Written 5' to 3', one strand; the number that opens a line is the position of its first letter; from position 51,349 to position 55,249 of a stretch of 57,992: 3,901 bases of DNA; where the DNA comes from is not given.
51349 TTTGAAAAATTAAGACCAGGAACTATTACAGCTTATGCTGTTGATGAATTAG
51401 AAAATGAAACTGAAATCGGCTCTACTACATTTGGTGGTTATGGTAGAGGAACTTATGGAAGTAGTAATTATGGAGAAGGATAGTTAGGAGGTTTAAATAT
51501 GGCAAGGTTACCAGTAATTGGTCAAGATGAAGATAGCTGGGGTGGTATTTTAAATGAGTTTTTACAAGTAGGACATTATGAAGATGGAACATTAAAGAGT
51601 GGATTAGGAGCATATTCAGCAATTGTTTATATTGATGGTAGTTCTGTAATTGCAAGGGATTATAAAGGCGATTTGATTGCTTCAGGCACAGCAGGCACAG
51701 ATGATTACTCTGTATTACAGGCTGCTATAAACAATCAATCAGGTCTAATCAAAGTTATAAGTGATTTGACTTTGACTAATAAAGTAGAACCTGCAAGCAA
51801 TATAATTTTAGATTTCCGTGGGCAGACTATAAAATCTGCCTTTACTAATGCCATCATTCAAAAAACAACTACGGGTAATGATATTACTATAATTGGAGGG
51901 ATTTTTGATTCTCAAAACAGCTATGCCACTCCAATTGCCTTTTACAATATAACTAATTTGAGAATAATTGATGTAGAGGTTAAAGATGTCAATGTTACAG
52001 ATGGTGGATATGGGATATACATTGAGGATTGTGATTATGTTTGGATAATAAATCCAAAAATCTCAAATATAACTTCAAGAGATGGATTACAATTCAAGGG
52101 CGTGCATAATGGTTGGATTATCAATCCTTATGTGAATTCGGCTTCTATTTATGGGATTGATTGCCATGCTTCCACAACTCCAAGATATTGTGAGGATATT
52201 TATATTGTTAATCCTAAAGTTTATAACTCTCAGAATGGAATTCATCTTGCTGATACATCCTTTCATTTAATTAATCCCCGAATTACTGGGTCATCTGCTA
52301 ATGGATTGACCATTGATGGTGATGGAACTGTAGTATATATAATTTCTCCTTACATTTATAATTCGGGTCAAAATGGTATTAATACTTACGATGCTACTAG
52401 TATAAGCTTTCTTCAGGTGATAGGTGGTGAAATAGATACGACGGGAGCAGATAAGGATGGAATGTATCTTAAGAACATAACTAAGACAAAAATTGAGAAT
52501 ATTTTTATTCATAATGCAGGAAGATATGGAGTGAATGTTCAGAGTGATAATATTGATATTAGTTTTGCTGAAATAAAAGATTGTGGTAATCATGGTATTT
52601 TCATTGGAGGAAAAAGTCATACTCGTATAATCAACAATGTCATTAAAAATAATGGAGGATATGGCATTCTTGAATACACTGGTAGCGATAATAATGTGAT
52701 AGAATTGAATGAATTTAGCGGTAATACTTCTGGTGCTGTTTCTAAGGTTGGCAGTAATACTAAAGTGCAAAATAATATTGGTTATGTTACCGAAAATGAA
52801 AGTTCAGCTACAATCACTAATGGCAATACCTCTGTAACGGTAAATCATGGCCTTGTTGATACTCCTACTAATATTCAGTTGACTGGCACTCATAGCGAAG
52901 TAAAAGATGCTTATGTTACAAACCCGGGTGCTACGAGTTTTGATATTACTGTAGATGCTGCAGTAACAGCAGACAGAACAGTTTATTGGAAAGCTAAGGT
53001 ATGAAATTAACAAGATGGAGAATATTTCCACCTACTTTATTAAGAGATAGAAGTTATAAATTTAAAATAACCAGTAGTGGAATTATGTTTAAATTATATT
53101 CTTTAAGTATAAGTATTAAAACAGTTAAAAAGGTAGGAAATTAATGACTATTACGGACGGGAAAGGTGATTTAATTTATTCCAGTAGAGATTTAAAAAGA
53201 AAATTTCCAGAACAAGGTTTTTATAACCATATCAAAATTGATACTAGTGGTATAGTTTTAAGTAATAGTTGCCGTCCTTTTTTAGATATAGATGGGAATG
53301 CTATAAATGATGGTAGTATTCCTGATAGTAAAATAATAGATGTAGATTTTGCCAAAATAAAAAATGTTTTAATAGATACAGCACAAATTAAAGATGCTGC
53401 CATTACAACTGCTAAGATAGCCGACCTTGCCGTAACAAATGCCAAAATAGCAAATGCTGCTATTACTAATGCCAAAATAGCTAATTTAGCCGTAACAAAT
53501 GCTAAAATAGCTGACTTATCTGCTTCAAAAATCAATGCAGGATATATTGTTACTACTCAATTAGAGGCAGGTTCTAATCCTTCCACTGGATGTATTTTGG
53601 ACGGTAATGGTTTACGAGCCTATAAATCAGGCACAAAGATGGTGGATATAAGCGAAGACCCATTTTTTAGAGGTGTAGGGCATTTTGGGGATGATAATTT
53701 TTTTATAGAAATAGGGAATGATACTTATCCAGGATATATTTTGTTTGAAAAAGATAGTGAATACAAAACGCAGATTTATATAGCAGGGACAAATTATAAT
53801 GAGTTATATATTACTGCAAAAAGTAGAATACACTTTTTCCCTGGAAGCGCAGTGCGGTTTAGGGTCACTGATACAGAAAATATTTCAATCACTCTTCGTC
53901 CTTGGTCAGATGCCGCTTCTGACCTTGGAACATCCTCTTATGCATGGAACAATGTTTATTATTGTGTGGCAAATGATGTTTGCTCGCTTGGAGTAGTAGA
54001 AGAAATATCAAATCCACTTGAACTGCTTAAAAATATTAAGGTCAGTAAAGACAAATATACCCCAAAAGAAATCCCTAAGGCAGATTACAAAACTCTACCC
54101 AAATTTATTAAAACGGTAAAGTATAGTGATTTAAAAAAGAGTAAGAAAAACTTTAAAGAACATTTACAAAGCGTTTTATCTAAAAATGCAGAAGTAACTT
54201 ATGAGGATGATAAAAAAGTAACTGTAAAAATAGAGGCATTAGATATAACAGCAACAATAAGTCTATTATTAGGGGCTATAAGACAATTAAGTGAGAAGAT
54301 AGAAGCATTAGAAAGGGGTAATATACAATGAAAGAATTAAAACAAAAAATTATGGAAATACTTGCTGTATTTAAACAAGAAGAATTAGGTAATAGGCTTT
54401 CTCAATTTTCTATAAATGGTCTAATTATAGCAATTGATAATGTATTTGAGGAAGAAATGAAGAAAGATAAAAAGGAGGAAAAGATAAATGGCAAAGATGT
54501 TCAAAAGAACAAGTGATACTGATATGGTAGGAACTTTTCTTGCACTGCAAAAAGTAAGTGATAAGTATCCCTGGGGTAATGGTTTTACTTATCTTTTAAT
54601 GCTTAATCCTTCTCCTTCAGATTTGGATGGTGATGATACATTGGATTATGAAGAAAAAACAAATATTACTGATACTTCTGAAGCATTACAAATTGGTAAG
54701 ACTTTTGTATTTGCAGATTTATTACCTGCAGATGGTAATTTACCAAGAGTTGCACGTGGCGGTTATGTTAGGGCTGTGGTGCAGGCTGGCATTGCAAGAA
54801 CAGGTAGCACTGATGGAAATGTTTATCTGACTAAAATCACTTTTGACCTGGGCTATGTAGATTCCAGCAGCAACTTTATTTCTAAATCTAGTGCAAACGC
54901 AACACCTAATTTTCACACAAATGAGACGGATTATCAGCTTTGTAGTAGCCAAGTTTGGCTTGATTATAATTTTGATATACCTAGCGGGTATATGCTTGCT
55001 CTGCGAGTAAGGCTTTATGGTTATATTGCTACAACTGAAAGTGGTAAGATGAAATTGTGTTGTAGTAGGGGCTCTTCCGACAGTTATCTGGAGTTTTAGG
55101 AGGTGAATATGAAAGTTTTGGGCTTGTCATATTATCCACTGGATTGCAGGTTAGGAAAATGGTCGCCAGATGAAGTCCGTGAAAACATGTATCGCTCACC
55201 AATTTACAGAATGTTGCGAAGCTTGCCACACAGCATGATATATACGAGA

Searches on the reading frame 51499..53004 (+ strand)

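Call 10: search_protein_families(library=phrogs, proteins=[window:51499-53004:+], max_evalue=0.01)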
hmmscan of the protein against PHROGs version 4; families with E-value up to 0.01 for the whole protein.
window:51499-53004:+ (501 aa): 1 family
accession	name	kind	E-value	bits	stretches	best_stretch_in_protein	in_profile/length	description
phrog_7458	-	tail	0.0024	17.2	0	234-463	490-716/732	tail spike protein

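Call 11: search_protein_families(library=pfam, proteins=[window:51499-53004:+], max_evalue=0.01)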
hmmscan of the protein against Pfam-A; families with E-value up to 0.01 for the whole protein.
window:51499-53004:+ (501 aa): 3 families
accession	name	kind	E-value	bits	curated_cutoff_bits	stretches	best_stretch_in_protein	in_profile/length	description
PF13229.12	Beta_helix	-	2.6e-16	60.1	25.9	2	317-449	21-154/158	Right handed beta helix region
PF05048.19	NosD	-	8.7e-08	32.3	23.6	1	272-442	5-158/212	Periplasmic copper-binding protein (NosD)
PF02741.20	FTR_C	-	0.0022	18.5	25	0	21-129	20-128/149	FTR, proximal lobe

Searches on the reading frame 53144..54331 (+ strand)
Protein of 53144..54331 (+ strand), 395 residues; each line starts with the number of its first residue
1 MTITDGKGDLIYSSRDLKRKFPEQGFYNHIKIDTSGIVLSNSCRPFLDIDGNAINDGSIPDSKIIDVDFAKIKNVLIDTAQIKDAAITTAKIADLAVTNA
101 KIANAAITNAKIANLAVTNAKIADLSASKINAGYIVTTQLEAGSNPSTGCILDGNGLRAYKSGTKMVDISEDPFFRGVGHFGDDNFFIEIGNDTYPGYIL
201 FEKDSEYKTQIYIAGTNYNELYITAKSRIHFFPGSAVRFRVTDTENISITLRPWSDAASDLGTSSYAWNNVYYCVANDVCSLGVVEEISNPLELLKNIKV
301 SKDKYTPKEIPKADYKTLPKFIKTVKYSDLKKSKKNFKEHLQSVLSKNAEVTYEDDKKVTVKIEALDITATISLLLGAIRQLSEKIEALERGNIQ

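Call 10: search_protein_families(library=phrogs, proteins=[window:53144-54331:+], max_evalue=0.01)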
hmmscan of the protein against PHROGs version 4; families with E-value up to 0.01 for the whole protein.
window:53144-54331:+ (395 aa): 15 families
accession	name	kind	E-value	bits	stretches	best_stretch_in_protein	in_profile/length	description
phrog_36443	-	unknown function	4.1e-13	49.1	1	55-138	367-462/1238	-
phrog_28766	-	tail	5.6e-13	49.1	1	34-170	114-255/472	tail fiber protein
phrog_7660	-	tail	3.5e-12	45.9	1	55-144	423-512/1656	tail fiber protein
phrog_19445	-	head and packaging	2.5e-11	43.3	1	71-145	728-801/1114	tail tip protein Tal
phrog_892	-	tail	8.8e-11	42.1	1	71-147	344-420/782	tail fiber protein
phrog_13518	-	unknown function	1.9e-10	40.4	1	54-153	322-423/1230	-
phrog_21412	-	tail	9e-10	37.9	1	49-124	166-243/1452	tail fiber protein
phrog_32822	-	head and packaging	1e-09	37.7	1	67-146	1071-1150/1548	virion structural protein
phrog_16534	-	tail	8.2e-09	36.4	2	90-137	231-278/322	tail fiber protein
phrog_38396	-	tail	3.9e-07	29.1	1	49-131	1321-1395/1435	tail protein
phrog_26466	-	unknown function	1.1e-05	23.6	1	68-143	1801-1877/2337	-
phrog_16267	-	unknown function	1.1e-05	23.5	2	49-133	336-417/2299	-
phrog_12514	-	unknown function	0.0013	19.1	1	57-125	131-199/287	-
phrog_7841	-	unknown function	0.0023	18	0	61-148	160-246/489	-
phrog_923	-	unknown function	0.0075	15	1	67-141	814-887/990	-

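Call 11: search_protein_families(library=pfam, proteins=[window:53144-54331:+], max_evalue=0.01)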
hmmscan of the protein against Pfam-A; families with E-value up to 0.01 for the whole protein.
window:53144-54331:+ (395 aa): 0 families

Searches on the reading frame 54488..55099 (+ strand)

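Call 10: search_protein_families(library=phrogs, proteins=[window:54488-55099:+], max_evalue=0.01)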
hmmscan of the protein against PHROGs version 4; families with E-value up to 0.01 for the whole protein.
window:54488-55099:+ (203 aa): 1 family
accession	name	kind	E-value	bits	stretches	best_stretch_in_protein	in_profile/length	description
phrog_9022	-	unknown function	0.004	17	1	89-188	207-310/329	-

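Call 11: search_protein_families(library=pfam, proteins=[window:54488-55099:+], max_evalue=0.01)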
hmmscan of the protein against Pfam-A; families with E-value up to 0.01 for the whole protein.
window:54488-55099:+ (203 aa): 0 families
